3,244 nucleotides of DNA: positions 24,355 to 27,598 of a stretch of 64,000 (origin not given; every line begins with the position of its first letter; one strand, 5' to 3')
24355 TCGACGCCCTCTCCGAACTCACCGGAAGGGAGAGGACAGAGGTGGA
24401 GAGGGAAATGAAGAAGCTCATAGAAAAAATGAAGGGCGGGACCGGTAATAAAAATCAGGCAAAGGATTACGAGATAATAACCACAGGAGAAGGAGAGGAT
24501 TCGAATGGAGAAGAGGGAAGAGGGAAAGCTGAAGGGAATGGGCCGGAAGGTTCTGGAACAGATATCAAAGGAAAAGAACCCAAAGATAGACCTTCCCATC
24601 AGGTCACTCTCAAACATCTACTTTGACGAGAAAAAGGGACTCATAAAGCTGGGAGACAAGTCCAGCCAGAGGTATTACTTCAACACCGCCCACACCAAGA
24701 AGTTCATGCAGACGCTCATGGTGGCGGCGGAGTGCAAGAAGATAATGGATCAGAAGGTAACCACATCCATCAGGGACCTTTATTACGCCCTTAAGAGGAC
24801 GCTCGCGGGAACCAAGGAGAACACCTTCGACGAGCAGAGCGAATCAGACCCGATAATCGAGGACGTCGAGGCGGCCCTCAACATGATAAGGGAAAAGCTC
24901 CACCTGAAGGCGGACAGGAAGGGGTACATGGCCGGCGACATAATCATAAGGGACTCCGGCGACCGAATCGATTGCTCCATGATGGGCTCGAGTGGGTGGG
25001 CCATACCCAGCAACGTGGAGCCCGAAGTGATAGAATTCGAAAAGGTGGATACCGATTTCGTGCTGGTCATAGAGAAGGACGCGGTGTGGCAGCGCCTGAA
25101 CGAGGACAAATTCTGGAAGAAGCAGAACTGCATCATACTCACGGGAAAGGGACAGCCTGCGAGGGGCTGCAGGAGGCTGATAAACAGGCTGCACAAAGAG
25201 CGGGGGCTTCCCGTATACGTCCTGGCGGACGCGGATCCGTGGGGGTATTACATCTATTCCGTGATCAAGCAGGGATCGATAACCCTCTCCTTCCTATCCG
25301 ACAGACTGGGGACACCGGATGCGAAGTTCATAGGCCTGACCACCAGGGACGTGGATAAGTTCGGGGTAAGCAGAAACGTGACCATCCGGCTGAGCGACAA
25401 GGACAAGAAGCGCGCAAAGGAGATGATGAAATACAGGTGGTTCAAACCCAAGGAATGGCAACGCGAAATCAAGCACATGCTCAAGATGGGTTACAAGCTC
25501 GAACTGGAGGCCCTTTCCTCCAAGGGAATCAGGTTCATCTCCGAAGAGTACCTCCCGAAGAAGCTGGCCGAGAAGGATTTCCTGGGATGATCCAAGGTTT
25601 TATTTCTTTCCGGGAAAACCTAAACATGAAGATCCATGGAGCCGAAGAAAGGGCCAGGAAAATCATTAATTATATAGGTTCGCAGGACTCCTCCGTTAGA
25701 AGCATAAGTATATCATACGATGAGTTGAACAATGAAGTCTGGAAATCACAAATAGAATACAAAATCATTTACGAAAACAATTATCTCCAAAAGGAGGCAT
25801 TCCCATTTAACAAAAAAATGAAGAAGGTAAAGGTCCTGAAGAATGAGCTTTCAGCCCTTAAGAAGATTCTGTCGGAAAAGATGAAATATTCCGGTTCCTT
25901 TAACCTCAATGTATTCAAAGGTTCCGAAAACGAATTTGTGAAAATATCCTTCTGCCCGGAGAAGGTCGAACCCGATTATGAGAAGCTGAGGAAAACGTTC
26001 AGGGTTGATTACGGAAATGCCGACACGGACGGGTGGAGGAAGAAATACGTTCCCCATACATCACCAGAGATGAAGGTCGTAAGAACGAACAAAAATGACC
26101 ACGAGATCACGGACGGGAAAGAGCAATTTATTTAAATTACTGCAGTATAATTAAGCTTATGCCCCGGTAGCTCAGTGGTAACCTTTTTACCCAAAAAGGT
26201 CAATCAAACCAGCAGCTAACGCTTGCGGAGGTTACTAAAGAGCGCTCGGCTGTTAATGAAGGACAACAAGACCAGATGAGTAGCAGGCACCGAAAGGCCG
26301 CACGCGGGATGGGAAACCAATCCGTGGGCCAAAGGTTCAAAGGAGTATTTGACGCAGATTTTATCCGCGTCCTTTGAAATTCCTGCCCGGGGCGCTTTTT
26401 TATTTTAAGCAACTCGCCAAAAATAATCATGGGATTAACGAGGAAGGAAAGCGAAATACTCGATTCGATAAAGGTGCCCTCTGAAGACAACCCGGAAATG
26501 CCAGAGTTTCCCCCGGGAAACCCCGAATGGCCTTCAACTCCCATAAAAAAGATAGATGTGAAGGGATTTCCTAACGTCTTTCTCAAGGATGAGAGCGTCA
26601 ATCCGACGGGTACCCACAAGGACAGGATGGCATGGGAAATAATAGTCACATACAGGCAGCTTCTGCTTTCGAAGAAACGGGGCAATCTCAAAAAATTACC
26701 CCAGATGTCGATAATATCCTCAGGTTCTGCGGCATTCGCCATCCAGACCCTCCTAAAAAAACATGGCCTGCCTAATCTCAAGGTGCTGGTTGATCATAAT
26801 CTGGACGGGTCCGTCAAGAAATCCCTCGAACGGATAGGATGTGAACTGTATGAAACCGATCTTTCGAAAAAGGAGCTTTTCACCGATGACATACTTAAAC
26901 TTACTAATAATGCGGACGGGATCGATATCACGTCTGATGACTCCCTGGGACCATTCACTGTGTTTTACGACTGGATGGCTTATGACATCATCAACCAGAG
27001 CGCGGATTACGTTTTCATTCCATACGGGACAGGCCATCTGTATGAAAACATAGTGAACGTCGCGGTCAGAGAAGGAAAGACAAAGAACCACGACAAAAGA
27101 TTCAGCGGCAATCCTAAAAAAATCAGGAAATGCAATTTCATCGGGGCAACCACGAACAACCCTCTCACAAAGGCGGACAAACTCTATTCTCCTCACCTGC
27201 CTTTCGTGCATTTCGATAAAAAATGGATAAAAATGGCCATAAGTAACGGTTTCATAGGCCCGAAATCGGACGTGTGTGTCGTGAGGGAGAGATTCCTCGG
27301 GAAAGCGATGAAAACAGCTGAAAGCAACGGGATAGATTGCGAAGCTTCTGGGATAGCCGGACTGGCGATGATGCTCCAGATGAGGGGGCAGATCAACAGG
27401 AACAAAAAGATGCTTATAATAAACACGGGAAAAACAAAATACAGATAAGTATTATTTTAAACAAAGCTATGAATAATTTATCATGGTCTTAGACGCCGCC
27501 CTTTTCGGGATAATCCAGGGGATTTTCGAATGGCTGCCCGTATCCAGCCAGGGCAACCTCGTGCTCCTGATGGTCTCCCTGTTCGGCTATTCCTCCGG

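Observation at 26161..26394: Unresolved 234-nt interrupted tRNA-like gene (tRNA-Asn-like 5' half)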

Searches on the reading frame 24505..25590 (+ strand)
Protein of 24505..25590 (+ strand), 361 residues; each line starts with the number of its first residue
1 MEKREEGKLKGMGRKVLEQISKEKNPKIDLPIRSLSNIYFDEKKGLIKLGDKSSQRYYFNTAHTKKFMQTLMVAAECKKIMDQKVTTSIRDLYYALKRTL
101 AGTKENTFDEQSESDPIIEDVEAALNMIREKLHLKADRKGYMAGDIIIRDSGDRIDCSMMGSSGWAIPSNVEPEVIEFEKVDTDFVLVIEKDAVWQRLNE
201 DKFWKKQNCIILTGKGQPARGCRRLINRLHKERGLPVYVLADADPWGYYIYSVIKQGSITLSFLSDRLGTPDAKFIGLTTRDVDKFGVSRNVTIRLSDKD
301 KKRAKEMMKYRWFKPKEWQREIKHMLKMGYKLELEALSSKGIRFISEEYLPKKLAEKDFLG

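Call 14: find_related_loci(query=window:24505-25590:+, collection=genome_contigs, flank=6000)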
Query window:24505-25590:+ (361 aa) in genome_contigs; peptide patterns used: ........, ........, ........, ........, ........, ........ (x = any residue, [..] = any of these).
599 stretches matched a pattern (row limit reached: there are more); 589 encode a relative of the query (tblastn E <= 1e-3); the best 80 are kept; 80 distinct loci.
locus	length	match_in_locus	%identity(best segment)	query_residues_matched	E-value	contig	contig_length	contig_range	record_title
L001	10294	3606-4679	77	3-360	0e+0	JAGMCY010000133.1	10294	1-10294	MAG: Candidatus Aenigmatarchaeota archaeon isolate RS_17_31 ZL495.bin.31.fa_133, whole genome shotgun sequence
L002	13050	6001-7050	79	12-361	0e+0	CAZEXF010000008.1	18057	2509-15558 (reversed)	MAG TPA_asm: uncultured archaeon isolate SRP214966_co4_448 genome assembly, contig: NODE_2675_length_18057_cov_4.285191,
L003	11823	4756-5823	77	5-360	0e+0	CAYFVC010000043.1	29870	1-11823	MAG TPA_asm: uncultured archaeon isolate ERP108616_co1_107 genome assembly, contig: k119_894108, whole genome shotgun se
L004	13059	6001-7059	76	8-360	0e+0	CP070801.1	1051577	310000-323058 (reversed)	MAG: Candidatus Aenigmatarchaeota archaeon isolate bin1364 chromosome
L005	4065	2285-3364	74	1-360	0e+0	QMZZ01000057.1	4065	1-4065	MAG: Candidatus Aenigmatarchaeota archaeon isolate B14_G16 B14_Guay16_scaffold_26772, whole genome shotgun sequence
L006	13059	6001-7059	74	8-360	0e+0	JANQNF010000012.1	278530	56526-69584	MAG: archaeon isolate PL23a_bin.95 k99_1298404, whole genome shotgun sequence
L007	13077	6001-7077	72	2-360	0e+0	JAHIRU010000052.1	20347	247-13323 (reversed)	MAG: Nanoarchaeota archaeon isolate MM_PC_MetaG.mb.142 MM_PC_MetaG.mb.142_k141_975638, whole genome shotgun sequence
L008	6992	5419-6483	74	6-360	0e+0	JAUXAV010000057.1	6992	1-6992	MAG: Candidatus Aenigmatarchaeota archaeon isolate CSMAG_2771 CSMAG_2771_k141_67436_length_6992_cov_218.0000, whole geno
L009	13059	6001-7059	74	8-360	0e+0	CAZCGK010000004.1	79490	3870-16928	MAG TPA_asm: uncultured archaeon isolate binchicken_co6_226 genome assembly, contig: NODE_110_length_79490_cov_10.444968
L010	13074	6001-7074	73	3-360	0e+0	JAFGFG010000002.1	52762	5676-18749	MAG: Candidatus Aenigmatarchaeota archaeon isolate Zod_Metabat.1300 k87_1002398, whole genome shotgun sequence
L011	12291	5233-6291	72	8-360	0e+0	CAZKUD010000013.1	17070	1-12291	MAG TPA_asm: uncultured archaeon isolate binchicken_co334_109 genome assembly, contig: NODE_5793_length_17070_cov_14.746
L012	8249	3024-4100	73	2-360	0e+0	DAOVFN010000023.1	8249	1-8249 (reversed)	MAG TPA_asm: Candidatus Aenigmatarchaeota archaeon isolate CSMAG_1110 CSMAG_1110_k141_2651962_length_8249_cov_7.0000, wh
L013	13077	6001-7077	72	2-360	0e+0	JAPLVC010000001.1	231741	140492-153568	MAG: Candidatus Aenigmatarchaeota archaeon isolate LacPavin_0920_SED3_MAG_50_31 LacPavin_0920_SED3_scaffold_3163924, who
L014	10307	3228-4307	71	1-360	0e+0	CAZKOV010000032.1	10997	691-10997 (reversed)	MAG TPA_asm: uncultured archaeon isolate SRP214966_co4_43 genome assembly, contig: NODE_6357_length_10997_cov_4.833211,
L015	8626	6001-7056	74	9-360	0e+0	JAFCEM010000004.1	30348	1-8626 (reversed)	MAG: Candidatus Aenigmatarchaeota archaeon isolate Meg22_1214_Bin_123 Meg22_1214_Bin_123_scaffold_5695, whole genome sho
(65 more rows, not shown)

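Call 30: find_related_loci(query=window:24505-25590:+, collection=metagenome_contigs, flank=2500)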
Query window:24505-25590:+ (361 aa) in metagenome_contigs; peptide patterns used: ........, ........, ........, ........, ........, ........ (x = any residue, [..] = any of these).
600 stretches matched a pattern (row limit reached: there are more); 591 encode a relative of the query (tblastn E <= 1e-3); the best 80 are kept; 80 distinct loci.
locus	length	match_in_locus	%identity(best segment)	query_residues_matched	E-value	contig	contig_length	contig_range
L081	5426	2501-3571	76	5-360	0e+0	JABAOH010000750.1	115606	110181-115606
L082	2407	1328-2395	77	5-360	0e+0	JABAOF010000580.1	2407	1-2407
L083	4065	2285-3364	74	1-360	0e+0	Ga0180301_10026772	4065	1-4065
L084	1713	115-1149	77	16-360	0e+0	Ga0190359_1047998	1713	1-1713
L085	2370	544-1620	73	2-360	0e+0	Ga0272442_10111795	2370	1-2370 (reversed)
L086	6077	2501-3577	74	2-360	0e+0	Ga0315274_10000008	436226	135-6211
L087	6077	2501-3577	72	2-360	0e+0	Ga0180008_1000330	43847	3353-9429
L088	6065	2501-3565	73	6-360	0e+0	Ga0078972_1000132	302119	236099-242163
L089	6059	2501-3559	73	8-360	0e+0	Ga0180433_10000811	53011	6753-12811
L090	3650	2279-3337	71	8-360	0e+0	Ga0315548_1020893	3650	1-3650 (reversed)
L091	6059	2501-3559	73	8-360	0e+0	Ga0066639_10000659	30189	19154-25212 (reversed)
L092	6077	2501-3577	73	2-360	2e-180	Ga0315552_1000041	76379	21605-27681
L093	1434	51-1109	64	8-360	9e-173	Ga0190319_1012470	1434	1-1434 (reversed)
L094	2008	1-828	76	85-360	2e-159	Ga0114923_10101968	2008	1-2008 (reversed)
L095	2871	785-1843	58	8-360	2e-155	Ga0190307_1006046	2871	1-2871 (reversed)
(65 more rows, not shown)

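Call 42: find_homologous_proteins(query=window:24505-25590:+, max_evalue=1e-100)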
Query window:24505-25590:+ (361 aa): 6887 proteins with E <= 1e-100 among 8000 candidates; the best 120 are listed.
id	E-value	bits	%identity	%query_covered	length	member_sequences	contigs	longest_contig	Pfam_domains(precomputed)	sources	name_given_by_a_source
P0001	7.2e-196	668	85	94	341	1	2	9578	PF21180.4,PF20768.3,PF04406.20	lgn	-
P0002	5.0e-194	662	100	81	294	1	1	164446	PF21180.4,PF20768.3,PF04406.20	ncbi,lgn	-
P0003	1.2e-188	644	79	97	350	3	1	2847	PF21180.4,PF20768.3,PF04406.20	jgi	jgi:DNA topoisomerase-6 subunit A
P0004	1.6e-185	634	77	99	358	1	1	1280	PF21180.4,PF20768.3,PF04406.20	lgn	-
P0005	2.2e-185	634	76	99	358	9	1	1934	PF21180.4,PF20768.3,PF04406.20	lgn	-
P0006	3.2e-185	633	76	99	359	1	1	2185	PF21180.4,PF20768.3,PF04406.20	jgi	jgi:DNA topoisomerase-6 subunit A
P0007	5.0e-184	629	75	99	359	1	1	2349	PF21180.4,PF20768.3,PF04406.20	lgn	-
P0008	5.2e-184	629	77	96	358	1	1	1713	PF21180.4,PF20768.3,PF04406.20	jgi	-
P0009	1.4e-183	628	76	98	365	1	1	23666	PF21180.4,PF20768.3,PF04406.20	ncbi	-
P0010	1.9e-183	627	76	98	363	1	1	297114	PF21180.4,PF20768.3,PF04406.20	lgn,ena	-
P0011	2.1e-183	627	75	100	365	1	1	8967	PF21180.4,PF20768.3,PF04406.20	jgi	-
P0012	1.8e-182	624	72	99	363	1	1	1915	PF21180.4,PF20768.3,PF04406.20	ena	-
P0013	2.0e-182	624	78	96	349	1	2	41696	PF21180.4,PF20768.3,PF04406.20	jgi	jgi:DNA topoisomerase-6 subunit A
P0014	2.7e-182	623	75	98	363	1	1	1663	PF21180.4,PF20768.3,PF04406.20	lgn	-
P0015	9.5e-182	622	76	98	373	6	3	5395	PF21180.4,PF20768.3,PF04406.20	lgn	-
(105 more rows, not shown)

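Call 43: find_encoding_contigs(protein=P0002, flank=3000, max_places=4)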
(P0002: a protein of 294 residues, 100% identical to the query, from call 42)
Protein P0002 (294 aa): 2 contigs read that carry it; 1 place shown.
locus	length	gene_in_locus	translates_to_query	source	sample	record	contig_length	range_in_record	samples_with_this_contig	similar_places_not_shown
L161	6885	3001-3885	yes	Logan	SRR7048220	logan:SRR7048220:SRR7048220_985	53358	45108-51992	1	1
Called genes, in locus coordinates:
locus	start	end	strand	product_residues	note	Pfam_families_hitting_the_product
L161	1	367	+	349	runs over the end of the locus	-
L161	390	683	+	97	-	PF01176:eIF-1a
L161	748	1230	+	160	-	PF00013:KH_1 (weak), PF22891:KH_PNO1_2nd (weak), PF21800:KH_KRR1_2nd, PF22891:KH_PNO1_2nd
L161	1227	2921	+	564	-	PF02518:HATPase_c, PF13589:HATPase_c_3, PF09239:Topo-VIb_trans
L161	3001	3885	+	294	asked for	PF04406:TP6A_N, PF20768:Topo_VI_alpha, PF21180:TOP6A-Spo11_Toprim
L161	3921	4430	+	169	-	-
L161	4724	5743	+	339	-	PF00291:PALP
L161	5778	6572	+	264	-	PF02673:BacA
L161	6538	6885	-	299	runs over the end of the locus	PF00892:EamA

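Call 44: find_encoding_contigs(protein=P0001, flank=4000, max_places=4)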
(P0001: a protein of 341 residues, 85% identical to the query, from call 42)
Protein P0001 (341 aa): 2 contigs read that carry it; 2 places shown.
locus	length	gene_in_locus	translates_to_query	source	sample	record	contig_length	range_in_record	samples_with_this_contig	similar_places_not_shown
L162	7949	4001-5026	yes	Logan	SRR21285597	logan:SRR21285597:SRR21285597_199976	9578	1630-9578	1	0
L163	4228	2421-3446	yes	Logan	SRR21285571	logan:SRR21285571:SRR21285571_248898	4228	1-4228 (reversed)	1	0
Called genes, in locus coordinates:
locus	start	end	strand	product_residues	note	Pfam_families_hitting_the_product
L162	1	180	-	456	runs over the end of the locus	PF02386:TrkH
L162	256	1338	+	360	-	-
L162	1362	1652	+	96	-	PF01176:eIF-1a, PF16450:Prot_ATP_ID_OB_C (weak)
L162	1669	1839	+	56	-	-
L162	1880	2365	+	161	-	PF00013:KH_1 (weak), PF21800:KH_KRR1_2nd, PF22891:KH_PNO1_2nd, PF00013:KH_1 (weak)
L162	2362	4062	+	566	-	PF02518:HATPase_c, PF13589:HATPase_c_3, PF09239:Topo-VIb_trans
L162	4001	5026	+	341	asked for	PF04406:TP6A_N, PF20768:Topo_VI_alpha, PF21180:TOP6A-Spo11_Toprim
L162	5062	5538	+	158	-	-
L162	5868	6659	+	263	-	PF02673:BacA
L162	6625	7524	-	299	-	PF00892:EamA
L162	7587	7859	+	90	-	-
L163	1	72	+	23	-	?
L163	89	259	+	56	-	-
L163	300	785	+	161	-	PF00013:KH_1 (weak), PF21800:KH_KRR1_2nd, PF22891:KH_PNO1_2nd, PF00013:KH_1 (weak)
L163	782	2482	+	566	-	PF02518:HATPase_c, PF13589:HATPase_c_3, PF09239:Topo-VIb_trans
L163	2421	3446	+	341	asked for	PF04406:TP6A_N, PF20768:Topo_VI_alpha, PF21180:TOP6A-Spo11_Toprim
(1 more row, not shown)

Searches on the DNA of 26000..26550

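Call 4: search_rna_families(source=window, start=26000, end=26550, threshold=evalue, max_evalue=10, show_alignments=5)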
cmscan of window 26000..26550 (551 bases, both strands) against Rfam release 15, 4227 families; matches with E-value up to 10: 0.
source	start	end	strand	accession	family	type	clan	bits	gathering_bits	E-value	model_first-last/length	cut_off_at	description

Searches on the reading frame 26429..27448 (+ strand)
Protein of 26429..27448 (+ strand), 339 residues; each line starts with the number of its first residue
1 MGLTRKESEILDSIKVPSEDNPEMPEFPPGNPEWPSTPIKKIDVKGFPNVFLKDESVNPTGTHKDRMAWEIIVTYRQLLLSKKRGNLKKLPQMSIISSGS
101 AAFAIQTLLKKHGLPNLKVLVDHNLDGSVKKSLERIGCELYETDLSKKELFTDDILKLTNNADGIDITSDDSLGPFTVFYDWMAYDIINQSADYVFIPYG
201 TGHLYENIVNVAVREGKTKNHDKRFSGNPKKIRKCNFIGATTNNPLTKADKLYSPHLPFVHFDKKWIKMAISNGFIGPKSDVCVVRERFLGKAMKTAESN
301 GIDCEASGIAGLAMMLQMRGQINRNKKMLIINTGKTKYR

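Call 12: find_encoding_contigs(protein=window:26429-27448:+, flank=3000, max_places=6)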
Protein window:26429-27448:+ (339 aa): no gene with exactly this product is on record in the collection.
